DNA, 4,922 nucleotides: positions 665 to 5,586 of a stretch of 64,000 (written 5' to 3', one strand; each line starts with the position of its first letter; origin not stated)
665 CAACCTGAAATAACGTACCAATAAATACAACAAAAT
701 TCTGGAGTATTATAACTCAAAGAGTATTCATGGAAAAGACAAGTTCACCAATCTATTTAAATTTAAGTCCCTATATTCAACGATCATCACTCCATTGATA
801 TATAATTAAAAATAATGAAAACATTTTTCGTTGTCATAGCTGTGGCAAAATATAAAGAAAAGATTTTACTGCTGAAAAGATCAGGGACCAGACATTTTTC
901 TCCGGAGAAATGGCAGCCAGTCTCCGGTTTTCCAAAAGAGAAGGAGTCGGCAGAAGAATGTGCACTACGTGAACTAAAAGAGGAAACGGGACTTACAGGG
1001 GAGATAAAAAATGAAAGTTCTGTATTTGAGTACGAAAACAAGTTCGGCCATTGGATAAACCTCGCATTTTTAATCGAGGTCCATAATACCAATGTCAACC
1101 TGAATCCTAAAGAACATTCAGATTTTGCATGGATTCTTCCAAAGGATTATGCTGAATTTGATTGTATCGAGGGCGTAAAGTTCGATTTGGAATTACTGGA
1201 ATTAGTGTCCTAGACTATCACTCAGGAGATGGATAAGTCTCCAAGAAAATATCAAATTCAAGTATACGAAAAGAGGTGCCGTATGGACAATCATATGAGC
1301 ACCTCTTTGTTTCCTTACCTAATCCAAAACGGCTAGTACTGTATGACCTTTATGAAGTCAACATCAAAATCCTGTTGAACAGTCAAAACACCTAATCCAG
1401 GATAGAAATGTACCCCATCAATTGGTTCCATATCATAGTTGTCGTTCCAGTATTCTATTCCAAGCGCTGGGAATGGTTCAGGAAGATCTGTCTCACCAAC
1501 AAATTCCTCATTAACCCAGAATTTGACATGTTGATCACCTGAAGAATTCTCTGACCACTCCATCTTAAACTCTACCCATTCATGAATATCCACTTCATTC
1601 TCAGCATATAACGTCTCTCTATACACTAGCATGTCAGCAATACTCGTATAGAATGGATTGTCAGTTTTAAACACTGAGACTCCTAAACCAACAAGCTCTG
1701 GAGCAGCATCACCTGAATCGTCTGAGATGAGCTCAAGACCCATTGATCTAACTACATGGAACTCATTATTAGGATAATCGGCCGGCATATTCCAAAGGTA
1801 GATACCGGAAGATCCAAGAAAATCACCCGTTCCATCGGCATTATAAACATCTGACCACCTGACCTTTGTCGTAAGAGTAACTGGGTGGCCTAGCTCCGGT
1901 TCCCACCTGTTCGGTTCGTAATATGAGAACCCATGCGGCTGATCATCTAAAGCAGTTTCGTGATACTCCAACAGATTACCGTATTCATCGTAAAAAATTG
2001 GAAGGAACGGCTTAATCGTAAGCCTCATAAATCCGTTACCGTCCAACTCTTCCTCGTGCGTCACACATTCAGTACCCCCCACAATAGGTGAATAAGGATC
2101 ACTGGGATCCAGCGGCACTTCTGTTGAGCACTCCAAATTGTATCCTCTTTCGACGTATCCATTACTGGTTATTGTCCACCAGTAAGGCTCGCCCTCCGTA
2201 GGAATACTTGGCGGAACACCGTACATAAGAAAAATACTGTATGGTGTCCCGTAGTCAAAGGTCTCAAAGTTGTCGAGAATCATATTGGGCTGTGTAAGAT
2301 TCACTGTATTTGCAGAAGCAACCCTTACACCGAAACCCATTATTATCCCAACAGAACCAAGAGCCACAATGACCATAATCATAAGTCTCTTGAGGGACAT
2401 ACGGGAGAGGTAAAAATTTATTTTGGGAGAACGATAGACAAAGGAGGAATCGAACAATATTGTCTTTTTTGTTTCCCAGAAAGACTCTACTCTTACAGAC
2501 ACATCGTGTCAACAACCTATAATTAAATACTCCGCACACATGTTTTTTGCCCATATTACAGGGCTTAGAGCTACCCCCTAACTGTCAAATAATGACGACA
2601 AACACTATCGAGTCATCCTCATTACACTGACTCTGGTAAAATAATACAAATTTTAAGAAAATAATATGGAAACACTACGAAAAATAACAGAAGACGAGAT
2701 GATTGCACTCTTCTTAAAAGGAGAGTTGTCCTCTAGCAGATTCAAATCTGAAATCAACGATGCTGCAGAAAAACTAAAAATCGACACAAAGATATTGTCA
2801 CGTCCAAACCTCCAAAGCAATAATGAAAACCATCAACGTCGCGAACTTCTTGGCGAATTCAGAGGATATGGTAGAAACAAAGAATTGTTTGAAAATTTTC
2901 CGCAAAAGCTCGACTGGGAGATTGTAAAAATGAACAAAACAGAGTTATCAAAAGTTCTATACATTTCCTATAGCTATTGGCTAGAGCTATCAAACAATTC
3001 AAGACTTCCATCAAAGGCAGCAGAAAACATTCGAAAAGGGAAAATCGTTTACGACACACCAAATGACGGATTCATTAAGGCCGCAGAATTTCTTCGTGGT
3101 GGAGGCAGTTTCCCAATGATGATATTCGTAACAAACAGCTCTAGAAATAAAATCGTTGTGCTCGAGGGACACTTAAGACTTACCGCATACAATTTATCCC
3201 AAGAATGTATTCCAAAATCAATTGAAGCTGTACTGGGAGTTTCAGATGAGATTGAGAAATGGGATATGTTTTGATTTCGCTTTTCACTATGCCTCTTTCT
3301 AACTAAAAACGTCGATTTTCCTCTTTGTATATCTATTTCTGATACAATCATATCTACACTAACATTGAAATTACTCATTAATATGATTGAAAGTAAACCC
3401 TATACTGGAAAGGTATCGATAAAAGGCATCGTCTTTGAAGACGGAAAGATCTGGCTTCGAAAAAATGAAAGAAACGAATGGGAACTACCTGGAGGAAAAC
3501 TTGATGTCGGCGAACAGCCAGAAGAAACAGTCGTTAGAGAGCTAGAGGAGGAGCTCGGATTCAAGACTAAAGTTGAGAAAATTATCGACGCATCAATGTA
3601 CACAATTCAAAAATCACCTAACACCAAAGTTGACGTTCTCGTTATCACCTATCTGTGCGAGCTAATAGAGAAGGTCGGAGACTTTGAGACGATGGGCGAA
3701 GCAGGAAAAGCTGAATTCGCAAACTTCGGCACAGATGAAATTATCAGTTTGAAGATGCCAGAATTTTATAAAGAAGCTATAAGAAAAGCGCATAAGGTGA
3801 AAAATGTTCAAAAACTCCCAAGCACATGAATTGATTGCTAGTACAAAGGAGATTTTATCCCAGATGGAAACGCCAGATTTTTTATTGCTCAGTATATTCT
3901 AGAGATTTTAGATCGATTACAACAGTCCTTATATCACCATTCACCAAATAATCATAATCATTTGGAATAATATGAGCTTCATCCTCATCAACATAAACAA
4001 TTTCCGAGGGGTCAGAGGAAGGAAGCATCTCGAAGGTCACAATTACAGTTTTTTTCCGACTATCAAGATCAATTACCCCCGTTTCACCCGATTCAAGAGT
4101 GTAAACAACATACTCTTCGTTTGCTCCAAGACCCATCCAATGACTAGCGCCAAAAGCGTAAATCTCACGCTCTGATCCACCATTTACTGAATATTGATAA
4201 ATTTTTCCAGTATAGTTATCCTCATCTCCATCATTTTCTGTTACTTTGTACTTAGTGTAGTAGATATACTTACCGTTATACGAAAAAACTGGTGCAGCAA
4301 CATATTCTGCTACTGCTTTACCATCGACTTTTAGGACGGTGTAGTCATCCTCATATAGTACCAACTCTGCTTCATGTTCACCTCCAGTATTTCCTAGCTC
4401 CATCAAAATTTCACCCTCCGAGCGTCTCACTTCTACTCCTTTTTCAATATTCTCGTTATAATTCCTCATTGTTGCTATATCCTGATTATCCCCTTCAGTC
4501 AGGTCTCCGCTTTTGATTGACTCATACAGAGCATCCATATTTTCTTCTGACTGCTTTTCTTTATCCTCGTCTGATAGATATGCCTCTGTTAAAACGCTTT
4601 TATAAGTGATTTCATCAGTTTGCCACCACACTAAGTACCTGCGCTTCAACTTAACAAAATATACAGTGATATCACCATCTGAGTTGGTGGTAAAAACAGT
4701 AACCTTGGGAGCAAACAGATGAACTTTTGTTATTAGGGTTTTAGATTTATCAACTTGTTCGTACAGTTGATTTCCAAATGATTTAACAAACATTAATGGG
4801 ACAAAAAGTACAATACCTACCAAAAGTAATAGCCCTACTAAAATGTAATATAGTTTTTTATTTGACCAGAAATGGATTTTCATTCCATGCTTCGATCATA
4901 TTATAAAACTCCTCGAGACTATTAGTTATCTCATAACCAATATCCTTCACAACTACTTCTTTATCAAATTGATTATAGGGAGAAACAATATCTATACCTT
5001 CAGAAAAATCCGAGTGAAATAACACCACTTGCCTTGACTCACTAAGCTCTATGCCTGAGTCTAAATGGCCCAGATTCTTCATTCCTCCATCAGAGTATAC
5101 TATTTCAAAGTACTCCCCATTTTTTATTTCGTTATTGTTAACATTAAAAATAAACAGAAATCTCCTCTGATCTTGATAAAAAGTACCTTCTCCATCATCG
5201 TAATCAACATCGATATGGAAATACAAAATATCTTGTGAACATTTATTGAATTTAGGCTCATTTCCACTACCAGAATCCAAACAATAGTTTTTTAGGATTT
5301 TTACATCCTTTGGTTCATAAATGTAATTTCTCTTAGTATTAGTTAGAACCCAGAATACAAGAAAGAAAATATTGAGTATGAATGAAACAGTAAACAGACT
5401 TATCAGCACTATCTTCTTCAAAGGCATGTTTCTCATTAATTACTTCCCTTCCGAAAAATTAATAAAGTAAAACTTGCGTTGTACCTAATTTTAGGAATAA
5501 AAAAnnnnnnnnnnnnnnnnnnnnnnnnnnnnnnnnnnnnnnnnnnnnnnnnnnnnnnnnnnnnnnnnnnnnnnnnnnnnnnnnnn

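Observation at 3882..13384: Operon of a 2,418-aa surface megaprotein with two different C-terminal peptidase modules plus three membrane-tethered small proteins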

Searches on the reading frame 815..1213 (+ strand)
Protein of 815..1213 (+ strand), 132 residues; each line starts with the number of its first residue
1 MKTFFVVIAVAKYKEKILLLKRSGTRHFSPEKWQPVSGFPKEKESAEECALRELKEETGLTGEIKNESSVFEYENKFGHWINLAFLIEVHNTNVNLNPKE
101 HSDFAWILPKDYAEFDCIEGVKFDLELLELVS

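Call 12: search_protein_families(library=pfam, proteins=[window:815-1213:+], max_evalue=0.01)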
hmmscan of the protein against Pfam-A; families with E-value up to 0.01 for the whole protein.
window:815-1213:+ (132 aa): 1 family
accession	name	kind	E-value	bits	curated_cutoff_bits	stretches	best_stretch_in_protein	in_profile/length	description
PF00293.34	NUDIX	-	6.5e-20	71.9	21.1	1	8-112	7-118/134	NUDIX domain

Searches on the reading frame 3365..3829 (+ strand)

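Call 12: search_protein_families(library=pfam, proteins=[window:3365-3829:+], max_evalue=0.01)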
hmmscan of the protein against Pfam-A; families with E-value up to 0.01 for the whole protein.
window:3365-3829:+ (154 aa): 4 families
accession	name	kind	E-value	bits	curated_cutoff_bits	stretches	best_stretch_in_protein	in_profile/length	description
PF00293.34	NUDIX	-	2.4e-12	47.5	21.1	1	25-99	12-94/134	NUDIX domain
PF13869.12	NUDIX_2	-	0.0017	18.2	27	1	31-71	62-102/188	Nucleotide hydrolase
PF22327.2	Nudt16-like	-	0.0039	17.6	27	1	41-110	37-103/161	U8 snoRNA-decapping enzyme-like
PF14815.12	NUDIX_4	-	0.0095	16.2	35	0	27-69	10-54/113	NUDIX domain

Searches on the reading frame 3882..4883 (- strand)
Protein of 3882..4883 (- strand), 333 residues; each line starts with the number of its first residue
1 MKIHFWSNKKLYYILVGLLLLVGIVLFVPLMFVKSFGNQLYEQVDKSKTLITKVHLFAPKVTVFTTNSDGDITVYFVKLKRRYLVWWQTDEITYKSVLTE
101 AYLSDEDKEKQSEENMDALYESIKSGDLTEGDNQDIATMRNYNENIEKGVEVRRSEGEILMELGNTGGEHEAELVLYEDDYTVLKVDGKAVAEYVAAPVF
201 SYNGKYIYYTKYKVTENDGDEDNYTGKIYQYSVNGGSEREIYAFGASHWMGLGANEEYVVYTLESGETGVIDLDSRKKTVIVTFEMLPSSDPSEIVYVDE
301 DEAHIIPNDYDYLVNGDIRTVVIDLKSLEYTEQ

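Call 7: search_protein_families(library=pfam, proteins=[window:3882-4883:-], max_evalue=1)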
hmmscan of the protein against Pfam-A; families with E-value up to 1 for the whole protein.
window:3882-4883:- (333 aa): 1 family
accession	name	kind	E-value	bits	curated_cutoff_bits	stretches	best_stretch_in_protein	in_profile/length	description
PF07698.17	7TM-7TMR_HD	-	0.088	13.2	29.4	1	12-51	1-39/190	7TM receptor with intracellular HD hydrolase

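Call 8: search_protein_families(library=ncbifam, proteins=[window:3882-4883:-], max_evalue=1)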
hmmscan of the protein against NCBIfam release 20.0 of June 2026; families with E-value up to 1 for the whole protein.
window:3882-4883:- (333 aa): 0 families

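Call 65: search_protein_representatives(protein=window:3882-4883:-)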
Query: 333 residues. Proteins with E-value up to 0.001 (for the whole library): 34; up to 1e-10: 26; up to 1e-30: 10. The best 34 are listed.
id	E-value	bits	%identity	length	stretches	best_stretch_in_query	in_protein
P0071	5.1e-195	663.7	100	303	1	31-333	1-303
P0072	2.2e-77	277.2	44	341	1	15-332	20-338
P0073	3.7e-65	237.0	46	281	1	8-292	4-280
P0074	3.2e-56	207.7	38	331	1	7-333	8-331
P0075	5.3e-48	180.6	36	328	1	10-320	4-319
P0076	6.0e-43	164.1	35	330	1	10-325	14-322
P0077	2.6e-36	142.2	34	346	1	13-280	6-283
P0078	3.1e-33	132.1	29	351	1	4-321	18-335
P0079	4.3e-33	131.7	33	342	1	9-324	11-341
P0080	7.5e-33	130.9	33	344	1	10-305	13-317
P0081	1.0e-29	120.5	31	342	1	14-331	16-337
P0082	1.9e-29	119.7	26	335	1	7-281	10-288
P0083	9.2e-28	114.2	32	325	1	8-326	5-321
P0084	4.9e-27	111.8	35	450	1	155-332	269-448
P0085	1.0e-20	91.0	27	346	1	10-305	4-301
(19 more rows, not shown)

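Call 66: find_encoding_contigs(protein=P0072, flank=10000, max_places=3)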
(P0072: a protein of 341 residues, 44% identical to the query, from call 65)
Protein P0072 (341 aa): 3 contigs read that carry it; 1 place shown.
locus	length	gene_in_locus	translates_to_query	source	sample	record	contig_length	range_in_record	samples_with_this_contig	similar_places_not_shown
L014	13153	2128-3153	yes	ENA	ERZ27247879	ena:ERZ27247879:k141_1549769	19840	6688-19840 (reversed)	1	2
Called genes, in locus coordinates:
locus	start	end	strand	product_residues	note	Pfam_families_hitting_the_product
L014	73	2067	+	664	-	PF09826:Beta_propel, PF08309:LVIVD (faint)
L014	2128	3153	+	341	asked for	-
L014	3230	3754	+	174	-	PF00072:Response_reg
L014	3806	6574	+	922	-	-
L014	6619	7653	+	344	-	PF11104:PilM_2, PF06723:MreB_Mbl (faint), PF14450:FtsA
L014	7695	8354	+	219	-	-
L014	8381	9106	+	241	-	-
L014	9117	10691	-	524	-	PF01676:Metalloenzyme, PF06415:iPGM_N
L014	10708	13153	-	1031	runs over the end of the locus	PF00912:Transgly, PF00905:Transpeptidase, PF17957:Big_7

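Call 78: predict_structure(alignment_id=A3)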
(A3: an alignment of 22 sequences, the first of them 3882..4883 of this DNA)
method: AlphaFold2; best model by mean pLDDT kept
length: 333 residues; sequences in the alignment: 22
mean_pLDDT: 86.7   pTM: 0.55
mean pLDDT of the five models: 86.7, 86.5, 85.5, 84.3, 84.2
residues with pLDDT >= 90: 208; 70-90: 88; 50-70: 17; < 50: 20
segments of 3 or more residues with pLDDT < 50: 137-154
pLDDT, mean of each block of 10 residues (from residue 1): 61 90 89 90 92 92 92 93 82 89 90 93 92 59 39 65 90 88 93 94 93 68 86 94 92 96 96 96 91 91 94 90 96 94
secondary structure, 60 per line:
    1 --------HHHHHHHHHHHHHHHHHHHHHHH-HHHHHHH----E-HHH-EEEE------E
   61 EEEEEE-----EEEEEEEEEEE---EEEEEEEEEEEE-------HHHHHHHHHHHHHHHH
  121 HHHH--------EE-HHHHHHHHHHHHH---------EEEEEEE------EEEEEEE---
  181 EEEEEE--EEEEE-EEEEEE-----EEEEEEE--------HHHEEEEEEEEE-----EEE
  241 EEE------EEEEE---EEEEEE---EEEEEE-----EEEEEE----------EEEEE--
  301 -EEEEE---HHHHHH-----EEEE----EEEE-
elements in order: H9-31 H33-39 E50-53 E60-66 E72-82 E86-97 H105-124 H136-148 E158-164 E171-177 E181-186 E189-193 E195-200 E206-212 E224-232 E238-243 E250-254 E258-263 E267-272 E278-283 E294-298 E302-306 H310-315 E321-324 E329-332

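Call 93: find_encoding_contigs(protein=P0078, flank=10000, max_places=3)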
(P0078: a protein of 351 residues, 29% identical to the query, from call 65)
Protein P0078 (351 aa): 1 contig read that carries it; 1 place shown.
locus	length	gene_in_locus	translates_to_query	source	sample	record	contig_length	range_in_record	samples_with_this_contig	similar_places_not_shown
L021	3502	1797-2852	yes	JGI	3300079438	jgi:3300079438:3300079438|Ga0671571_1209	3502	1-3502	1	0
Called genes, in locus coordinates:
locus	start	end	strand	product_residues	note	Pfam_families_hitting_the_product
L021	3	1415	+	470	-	?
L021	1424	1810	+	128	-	-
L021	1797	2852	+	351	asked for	-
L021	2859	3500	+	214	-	?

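Call 97: fold_search(model_id=the predicted structure, library=pdb)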
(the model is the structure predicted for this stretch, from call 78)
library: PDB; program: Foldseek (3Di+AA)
matches with E <= 10: 1327; with E <= 0.001: 496
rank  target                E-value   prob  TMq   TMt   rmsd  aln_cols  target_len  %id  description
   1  8z9m_B                1.1e-07  1.00  0.33  0.12  17.6       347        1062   11  Cryo-EM structure of dimeric WDR11-FAM91A1 complex (released 2024-08-14)
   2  4pwz_B                4.0e-07  1.00  0.37  0.31  18.4       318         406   10  Crystal structure of TolB protein from Yersinia pestis CO92 (released 2014-04-02)
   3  4pwz_A                9.8e-07  1.00  0.36  0.30  18.2       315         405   10  Crystal structure of TolB protein from Yersinia pestis CO92 (released 2014-04-02)
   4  7mq8_SG               1.1e-06  1.00  0.36  0.31  16.4       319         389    9  Cryo-EM structure of the human SSU processome, state pre-A1 (released 2021-09-22)
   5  9n6z_LH               2.6e-06  1.00  0.35  0.16  17.2       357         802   11  SSU processome maturation and disassembly, State D (released 2025-11-05)
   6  9n78_LH               2.8e-06  1.00  0.34  0.17  17.5       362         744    9  SSU processome maturation and disassembly, State L (released 2025-11-05)
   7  9q5x_A                2.9e-06  1.00  0.36  0.18  21.4       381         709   12  Human prolyl endopeptidase (PREP) - complex with KT-2-74 (released 2026-01-21)
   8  8unz_B                3.4e-06  1.00  0.32  0.32  12.6       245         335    8  CryoEM structure of beta-2-adrenergic receptor in complex with GTP-bound Gs heterotrimer (Class O) (released 2024-03-06)
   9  9n73_LH               4.5e-06  1.00  0.35  0.16  13.8       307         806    7  SSU processome maturation and disassembly, State G (released 2025-10-29)
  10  9gne_A                4.5e-06  1.00  0.33  0.18  15.6       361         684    8  CryoEM structure of mammalian AAP in complex with acetyl-alanyl-chloromethylketone (released 2025-10-22)
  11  8qe8_A                4.5e-06  1.00  0.29  0.26  14.7       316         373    8  Structure of the non-canonical CTLH E3 substrate receptor WDR26 bound to NMNAT1 substrate (released 2024-05-15)
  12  8qbn_7                4.9e-06  1.00  0.30  0.27  15.6       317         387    7  Structure of the non-canonical CTLH E3 substrate receptor WDR26 bound to YPEL5 (released 2024-05-15)
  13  6e29_B                5.2e-06  1.00  0.35  0.37   5.7       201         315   13  Crystal structure of Myceliophteria_thermophila Cps50 (Swd1) beta-propeller domain (released 2018-07-25)
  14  8gfv_B                5.2e-06  1.00  0.34  0.34   5.0       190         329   10  CryoEM structure of beta-2-adrenergic receptor in complex with GTP-bound Gs heterotrimer (transition intermediate #1 o (released 2024-03-06)
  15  1gxr_B                5.5e-06  1.00  0.34  0.35   5.0       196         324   10  WD40 Region of Human Groucho/TLE1 (released 2002-06-13)
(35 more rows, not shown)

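Call 98: search_protein_families(library=pfam, proteins=[L021:3-1415:+], max_evalue=0.1)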
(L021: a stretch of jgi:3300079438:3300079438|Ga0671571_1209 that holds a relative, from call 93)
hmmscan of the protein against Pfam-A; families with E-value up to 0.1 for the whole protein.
L021:3-1415:+ (470 aa): 0 families

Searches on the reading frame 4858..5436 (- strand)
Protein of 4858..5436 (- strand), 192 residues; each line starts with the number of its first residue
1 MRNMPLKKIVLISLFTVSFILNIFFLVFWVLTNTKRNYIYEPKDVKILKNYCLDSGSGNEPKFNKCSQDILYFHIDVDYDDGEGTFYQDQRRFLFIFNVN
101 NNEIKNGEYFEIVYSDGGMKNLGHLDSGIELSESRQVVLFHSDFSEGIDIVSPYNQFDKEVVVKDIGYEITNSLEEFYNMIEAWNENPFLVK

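Call 7: search_protein_families(library=pfam, proteins=[window:4858-5436:-], max_evalue=1)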
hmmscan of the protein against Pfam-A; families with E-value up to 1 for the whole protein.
window:4858-5436:- (192 aa): 0 families

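Call 8: search_protein_families(library=ncbifam, proteins=[window:4858-5436:-], max_evalue=1)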
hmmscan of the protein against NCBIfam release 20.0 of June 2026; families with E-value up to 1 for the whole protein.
window:4858-5436:- (192 aa): 1 family
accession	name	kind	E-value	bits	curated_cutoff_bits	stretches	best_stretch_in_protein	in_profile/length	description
TIGR00577.1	fpg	equivalog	0.089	12.1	203.3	1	66-105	90-129/276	DNA-formamidopyrimidine glycosylase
